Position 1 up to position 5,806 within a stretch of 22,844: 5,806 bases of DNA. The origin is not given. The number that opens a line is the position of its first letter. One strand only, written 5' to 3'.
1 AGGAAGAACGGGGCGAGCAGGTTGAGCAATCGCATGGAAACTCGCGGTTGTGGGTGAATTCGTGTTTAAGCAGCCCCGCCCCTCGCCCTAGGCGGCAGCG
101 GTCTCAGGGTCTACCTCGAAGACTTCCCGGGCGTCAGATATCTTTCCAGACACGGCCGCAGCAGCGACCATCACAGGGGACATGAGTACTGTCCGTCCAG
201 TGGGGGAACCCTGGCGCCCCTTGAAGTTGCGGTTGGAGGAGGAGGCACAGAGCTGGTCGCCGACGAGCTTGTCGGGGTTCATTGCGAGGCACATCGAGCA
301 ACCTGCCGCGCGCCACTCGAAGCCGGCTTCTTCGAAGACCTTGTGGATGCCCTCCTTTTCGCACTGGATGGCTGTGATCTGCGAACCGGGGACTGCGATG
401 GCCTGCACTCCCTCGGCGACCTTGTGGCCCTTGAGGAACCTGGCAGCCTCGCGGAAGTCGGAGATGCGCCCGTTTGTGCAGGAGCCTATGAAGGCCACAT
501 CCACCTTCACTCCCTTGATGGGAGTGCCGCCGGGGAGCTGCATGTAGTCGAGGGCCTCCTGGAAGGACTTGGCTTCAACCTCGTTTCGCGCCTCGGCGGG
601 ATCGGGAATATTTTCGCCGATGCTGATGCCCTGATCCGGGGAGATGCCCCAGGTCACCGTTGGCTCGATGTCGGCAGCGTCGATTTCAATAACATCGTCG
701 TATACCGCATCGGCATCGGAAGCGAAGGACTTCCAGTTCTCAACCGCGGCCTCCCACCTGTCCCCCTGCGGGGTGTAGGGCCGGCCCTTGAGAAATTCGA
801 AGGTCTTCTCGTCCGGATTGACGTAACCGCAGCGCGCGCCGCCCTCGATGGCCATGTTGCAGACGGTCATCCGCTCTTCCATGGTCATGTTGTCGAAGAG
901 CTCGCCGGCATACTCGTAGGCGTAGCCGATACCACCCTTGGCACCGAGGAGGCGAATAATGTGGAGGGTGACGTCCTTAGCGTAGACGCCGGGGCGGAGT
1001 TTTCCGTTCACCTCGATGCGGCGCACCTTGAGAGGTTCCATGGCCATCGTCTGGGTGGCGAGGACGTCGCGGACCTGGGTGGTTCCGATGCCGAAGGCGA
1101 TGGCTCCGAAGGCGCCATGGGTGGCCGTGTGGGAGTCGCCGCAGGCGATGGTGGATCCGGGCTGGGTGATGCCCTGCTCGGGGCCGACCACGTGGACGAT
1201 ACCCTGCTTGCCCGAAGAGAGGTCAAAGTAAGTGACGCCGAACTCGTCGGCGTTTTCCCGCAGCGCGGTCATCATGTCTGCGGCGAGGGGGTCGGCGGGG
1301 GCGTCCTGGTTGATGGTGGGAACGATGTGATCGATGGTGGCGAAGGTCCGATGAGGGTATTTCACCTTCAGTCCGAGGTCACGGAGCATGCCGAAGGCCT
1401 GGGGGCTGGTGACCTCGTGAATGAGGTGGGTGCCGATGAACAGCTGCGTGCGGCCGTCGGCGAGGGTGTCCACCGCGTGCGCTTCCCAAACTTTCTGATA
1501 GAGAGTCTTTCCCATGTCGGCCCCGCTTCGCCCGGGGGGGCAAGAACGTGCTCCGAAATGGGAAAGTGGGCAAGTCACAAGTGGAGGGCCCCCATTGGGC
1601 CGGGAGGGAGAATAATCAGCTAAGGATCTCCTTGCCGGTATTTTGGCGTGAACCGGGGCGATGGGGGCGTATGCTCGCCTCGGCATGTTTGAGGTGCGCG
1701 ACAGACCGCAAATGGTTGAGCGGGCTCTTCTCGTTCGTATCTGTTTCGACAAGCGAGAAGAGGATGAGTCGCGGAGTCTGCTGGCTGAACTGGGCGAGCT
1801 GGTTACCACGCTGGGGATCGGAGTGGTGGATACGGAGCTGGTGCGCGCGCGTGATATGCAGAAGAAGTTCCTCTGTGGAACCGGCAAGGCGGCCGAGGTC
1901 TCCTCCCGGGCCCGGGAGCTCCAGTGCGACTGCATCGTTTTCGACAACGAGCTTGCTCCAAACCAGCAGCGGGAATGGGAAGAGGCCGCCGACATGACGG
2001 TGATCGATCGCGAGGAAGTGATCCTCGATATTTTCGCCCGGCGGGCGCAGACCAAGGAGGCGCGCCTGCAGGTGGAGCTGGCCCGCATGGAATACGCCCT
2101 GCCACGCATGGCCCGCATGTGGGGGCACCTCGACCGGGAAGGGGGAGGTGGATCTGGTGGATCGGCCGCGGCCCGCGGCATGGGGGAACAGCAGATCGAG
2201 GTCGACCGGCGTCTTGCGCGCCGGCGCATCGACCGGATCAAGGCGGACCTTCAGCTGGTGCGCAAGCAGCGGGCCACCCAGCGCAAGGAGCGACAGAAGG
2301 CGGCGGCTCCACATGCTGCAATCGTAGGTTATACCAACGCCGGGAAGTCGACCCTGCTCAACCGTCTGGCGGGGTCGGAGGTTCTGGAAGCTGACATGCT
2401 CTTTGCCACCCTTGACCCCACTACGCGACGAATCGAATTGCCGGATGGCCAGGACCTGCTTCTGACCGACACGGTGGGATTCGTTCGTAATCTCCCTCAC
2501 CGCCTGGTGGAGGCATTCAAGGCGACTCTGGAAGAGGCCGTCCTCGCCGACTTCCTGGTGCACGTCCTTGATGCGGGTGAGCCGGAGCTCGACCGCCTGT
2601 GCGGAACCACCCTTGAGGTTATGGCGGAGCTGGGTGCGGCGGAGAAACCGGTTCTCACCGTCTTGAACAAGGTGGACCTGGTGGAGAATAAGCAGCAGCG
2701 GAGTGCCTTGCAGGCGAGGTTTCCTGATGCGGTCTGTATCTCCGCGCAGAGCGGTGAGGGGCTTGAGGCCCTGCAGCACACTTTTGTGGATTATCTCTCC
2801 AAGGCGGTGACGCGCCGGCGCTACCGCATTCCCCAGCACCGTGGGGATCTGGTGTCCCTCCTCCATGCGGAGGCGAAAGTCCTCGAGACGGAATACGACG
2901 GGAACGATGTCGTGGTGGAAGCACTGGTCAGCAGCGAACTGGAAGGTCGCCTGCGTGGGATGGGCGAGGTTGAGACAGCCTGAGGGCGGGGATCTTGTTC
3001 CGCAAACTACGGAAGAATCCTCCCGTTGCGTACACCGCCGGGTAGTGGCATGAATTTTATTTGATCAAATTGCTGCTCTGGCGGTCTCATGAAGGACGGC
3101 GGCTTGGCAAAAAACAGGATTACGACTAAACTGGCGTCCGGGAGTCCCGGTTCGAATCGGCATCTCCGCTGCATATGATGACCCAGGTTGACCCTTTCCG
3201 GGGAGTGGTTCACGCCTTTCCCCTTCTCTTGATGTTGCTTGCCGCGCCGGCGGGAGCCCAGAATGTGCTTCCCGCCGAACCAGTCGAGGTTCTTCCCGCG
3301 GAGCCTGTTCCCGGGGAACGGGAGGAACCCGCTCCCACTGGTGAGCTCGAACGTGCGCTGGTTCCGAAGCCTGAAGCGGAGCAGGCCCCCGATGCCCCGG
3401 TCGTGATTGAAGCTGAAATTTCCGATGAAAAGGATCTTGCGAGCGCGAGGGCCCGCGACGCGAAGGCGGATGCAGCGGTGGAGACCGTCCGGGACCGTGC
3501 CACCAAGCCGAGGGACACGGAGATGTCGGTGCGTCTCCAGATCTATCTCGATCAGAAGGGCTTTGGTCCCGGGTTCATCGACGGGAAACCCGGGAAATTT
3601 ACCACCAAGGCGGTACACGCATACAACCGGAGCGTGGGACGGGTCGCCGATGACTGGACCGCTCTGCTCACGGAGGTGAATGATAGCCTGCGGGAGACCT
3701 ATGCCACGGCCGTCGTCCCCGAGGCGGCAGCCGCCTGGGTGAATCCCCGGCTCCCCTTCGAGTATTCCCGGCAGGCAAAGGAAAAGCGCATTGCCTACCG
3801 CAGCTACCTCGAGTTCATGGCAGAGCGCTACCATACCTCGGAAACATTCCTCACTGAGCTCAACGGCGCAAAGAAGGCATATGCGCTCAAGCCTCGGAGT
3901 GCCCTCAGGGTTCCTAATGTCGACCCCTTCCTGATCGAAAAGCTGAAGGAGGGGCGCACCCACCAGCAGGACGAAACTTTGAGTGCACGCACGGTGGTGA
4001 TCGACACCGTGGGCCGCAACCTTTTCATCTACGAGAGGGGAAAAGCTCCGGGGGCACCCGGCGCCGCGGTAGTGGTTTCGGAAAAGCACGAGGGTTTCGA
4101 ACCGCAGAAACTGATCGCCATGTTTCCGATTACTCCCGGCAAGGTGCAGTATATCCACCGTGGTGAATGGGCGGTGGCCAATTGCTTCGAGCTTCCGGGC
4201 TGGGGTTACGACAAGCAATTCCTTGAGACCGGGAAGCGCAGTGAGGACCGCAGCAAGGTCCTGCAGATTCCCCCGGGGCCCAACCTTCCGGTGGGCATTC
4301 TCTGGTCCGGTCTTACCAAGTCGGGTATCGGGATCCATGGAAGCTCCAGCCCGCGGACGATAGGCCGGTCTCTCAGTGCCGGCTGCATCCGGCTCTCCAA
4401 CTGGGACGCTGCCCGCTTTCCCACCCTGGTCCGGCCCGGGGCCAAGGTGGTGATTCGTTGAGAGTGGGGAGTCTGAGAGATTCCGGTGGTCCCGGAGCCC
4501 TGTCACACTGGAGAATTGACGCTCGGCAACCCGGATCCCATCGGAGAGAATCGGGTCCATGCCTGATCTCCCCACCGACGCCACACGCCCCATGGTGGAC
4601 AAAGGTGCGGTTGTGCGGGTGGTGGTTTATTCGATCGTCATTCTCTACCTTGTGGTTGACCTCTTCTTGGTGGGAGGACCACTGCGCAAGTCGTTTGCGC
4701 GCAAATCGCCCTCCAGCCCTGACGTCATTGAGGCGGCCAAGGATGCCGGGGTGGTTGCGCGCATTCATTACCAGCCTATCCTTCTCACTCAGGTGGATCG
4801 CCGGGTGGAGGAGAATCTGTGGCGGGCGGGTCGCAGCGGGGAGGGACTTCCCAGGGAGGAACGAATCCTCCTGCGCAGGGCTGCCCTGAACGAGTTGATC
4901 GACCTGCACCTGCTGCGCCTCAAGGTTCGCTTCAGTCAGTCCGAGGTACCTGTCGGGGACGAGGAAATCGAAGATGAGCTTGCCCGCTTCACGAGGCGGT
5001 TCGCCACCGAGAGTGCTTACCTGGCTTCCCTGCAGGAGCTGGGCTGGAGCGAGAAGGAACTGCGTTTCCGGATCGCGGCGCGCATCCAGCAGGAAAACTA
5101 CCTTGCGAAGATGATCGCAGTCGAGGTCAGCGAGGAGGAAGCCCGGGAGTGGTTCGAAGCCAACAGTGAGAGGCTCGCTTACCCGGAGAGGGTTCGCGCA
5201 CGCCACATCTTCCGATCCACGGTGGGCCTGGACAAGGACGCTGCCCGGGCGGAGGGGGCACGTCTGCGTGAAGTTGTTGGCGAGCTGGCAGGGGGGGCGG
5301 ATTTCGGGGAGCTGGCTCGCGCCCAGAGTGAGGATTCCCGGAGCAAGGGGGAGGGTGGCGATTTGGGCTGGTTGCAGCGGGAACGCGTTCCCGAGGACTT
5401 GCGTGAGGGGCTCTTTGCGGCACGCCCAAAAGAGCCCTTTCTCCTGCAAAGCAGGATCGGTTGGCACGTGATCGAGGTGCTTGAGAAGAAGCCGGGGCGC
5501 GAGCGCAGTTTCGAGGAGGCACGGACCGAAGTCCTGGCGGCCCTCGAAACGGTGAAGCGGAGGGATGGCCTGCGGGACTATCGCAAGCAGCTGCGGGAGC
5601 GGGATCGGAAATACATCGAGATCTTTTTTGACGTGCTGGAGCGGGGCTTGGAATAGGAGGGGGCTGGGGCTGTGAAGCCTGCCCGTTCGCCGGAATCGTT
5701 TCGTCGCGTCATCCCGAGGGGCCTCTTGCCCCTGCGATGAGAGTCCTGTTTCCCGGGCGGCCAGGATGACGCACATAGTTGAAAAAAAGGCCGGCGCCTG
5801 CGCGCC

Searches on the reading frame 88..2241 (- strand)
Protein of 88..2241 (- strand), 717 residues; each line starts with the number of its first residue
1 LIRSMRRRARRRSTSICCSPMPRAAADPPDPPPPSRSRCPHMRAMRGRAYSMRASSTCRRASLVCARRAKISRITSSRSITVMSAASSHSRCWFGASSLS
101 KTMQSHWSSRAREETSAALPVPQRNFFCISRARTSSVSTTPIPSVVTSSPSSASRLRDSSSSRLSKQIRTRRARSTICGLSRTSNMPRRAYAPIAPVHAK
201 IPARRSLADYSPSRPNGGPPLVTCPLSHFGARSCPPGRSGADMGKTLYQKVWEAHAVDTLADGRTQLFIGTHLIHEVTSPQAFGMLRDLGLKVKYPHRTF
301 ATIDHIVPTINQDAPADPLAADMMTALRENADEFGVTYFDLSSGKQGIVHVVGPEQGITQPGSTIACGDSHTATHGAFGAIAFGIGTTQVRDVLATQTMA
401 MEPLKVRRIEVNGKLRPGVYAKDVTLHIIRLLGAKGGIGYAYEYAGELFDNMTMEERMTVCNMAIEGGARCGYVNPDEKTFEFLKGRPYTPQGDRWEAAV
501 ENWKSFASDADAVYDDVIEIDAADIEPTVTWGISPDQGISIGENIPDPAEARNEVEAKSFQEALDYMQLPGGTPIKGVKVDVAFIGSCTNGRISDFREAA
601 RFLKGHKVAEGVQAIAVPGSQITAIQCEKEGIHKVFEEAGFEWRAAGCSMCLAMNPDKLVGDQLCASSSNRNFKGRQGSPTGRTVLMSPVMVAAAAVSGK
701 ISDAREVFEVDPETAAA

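Call 60: search_protein_families(library=pfam, proteins=[window:88-2241:-], max_evalue=0.001)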
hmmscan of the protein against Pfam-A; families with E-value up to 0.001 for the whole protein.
window:88-2241:- (717 aa): 1 family
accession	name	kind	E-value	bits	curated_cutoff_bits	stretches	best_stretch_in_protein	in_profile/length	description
PF00330.25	Aconitase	-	5e-167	557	28.7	1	249-699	1-463/463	Aconitase family (aconitate hydratase)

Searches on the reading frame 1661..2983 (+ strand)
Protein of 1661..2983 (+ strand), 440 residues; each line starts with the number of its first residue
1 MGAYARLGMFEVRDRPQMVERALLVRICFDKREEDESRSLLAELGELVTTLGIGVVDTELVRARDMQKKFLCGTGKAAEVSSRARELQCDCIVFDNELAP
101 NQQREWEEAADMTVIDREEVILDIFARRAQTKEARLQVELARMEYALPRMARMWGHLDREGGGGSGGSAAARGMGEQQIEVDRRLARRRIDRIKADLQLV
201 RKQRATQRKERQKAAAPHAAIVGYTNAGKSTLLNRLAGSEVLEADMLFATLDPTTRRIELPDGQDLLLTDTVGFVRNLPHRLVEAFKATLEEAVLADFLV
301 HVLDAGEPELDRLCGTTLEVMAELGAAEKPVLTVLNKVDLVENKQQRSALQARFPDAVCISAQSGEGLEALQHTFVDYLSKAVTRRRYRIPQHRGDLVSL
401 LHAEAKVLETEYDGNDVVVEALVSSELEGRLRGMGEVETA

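Call 60: search_protein_families(library=pfam, proteins=[window:1661-2983:+], max_evalue=0.001)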
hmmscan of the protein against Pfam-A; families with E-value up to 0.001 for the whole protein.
window:1661-2983:+ (440 aa): 10 families
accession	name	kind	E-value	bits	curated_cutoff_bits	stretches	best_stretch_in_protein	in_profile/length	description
PF16360.10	GTP-bdg_M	-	1.1e-26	93.6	29.5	1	128-211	1-79/79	GTP-binding GTPase Middle Region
PF13167.11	GTP-bdg_N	-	5.2e-25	88.3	25.4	1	41-126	4-89/89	GTP-binding GTPase N-terminal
PF01926.29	MMR_HSR1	-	6.8e-21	74.9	21.9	1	219-337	2-113/113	50S ribosome-binding GTPase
PF02421.24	FeoB_N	-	1.7e-08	34.6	27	1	219-373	3-154/156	Ferrous iron transport protein B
PF03193.22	RsgA_GTPase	-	7.1e-08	32.9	30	0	193-274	82-168/174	RsgA GTPase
PF00009.33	GTP_EFTU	-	5.4e-06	26.6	26.5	0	293-380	90-187/188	Elongation factor Tu GTP binding domain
PF16897.10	MMR_HSR1_Xtn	-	1.2e-05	25.7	35.2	1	330-379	57-104/106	C-terminal region of MMR_HSR1 domain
PF00350.29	Dynamin_N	-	7.6e-05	23.2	27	1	220-254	2-36/168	Dynamin family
PF19275.4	HflX_C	-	0.0002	21.8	26.4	1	356-419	11-73/102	HflX C-terminal domain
PF02492.25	cobW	-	0.00024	21.2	20.7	0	262-352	82-167/180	CobW/HypB/UreG, nucleotide-binding domain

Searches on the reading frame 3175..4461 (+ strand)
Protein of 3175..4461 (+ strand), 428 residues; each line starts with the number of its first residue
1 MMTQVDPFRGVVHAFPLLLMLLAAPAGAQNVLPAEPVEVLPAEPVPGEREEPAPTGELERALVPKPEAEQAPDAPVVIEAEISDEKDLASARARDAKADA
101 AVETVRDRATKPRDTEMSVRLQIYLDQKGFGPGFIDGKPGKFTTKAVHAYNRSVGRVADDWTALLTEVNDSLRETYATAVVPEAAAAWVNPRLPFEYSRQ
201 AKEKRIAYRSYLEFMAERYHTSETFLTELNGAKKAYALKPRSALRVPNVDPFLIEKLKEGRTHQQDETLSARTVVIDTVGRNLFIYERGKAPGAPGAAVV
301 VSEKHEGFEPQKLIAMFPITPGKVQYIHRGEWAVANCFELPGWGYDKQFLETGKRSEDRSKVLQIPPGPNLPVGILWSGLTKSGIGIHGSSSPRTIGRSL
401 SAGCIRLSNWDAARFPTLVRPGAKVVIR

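Call 60: search_protein_families(library=pfam, proteins=[window:3175-4461:+], max_evalue=0.001)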
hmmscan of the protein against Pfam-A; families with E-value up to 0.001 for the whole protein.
window:3175-4461:+ (428 aa): 1 family
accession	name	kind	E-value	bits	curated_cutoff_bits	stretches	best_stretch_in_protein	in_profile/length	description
PF03734.19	YkuD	-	1.8e-10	42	23.4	1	308-427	17-146/146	L,D-transpeptidase catalytic domain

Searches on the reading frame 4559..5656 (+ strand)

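Call 60: search_protein_families(library=pfam, proteins=[window:4559-5656:+], max_evalue=0.001)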
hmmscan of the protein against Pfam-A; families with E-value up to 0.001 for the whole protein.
window:4559-5656:+ (365 aa): 3 families
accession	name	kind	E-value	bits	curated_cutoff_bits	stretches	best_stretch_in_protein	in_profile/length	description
PF13616.12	Rotamase_3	-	1.4e-15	58.2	22.5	1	209-311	13-116/116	PPIC-type PPIASE domain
PF13145.12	Rotamase_2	-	7.4e-13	49.8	27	1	190-322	1-120/121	PPIC-type PPIASE domain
PF00639.27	Rotamase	-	3.6e-12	47.6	21.7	1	216-307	1-95/97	PPIC-type PPIASE domain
